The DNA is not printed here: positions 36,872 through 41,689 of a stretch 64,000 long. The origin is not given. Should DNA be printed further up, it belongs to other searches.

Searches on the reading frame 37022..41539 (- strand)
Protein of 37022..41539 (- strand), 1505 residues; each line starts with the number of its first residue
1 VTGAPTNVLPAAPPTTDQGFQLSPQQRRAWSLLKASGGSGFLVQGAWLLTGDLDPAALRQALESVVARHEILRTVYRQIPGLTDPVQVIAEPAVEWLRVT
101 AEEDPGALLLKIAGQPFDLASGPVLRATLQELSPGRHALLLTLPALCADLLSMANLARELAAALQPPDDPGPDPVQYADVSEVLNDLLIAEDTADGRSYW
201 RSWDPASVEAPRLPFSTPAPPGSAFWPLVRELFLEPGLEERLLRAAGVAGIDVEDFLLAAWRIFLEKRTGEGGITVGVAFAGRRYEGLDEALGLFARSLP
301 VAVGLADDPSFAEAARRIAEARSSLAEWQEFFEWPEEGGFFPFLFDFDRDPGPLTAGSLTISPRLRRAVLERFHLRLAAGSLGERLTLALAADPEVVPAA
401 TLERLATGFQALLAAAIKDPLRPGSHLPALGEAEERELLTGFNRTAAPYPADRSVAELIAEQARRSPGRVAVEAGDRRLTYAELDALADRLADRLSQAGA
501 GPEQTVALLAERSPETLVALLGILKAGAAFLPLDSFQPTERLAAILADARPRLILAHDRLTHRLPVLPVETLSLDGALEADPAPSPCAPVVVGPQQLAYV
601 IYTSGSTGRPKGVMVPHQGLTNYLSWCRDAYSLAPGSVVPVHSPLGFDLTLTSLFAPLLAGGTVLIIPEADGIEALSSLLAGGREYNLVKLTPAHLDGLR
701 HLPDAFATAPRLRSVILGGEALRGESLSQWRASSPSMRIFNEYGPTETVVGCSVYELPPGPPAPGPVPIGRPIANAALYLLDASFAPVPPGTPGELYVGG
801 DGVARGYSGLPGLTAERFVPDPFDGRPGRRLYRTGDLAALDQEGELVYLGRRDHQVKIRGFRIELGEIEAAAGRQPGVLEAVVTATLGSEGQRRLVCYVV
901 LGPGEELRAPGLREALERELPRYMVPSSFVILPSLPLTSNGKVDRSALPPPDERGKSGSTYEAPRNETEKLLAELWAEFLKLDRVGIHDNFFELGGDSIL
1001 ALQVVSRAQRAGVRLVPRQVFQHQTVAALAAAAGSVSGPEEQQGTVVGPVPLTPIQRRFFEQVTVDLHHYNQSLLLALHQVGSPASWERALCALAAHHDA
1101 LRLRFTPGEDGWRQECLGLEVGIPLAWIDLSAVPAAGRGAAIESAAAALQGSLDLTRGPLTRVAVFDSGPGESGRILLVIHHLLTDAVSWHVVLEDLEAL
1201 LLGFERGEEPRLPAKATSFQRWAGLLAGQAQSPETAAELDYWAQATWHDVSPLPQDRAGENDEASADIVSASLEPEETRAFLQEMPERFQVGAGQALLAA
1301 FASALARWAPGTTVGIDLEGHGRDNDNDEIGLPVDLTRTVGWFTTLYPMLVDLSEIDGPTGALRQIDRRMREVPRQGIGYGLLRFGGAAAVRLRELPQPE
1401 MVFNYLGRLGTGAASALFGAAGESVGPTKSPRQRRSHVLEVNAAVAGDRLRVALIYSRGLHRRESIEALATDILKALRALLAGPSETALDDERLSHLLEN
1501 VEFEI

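Call 5: search_protein_families(library=pfam, proteins=[window:37022-41539:-], max_evalue=0.00001)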
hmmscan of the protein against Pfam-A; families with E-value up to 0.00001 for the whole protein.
window:37022-41539:- (1505 aa): 4 families
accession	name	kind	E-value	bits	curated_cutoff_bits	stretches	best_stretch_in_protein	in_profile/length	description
PF00668.25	Condensation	-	1.8e-102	343.8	30.6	2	1050-1487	5-440/456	Condensation domain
PF00501.34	AMP-binding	-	1.1e-78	265.1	29.9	1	460-807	2-383/384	AMP-binding enzyme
PF00550.31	PP-binding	-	5.8e-15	55.7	20.8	1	971-1032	2-66/67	Phosphopantetheine attachment site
PF13193.12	AMP-binding_C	-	1.6e-11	45.4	24.5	1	867-942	1-76/76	AMP-binding enzyme C-terminal domain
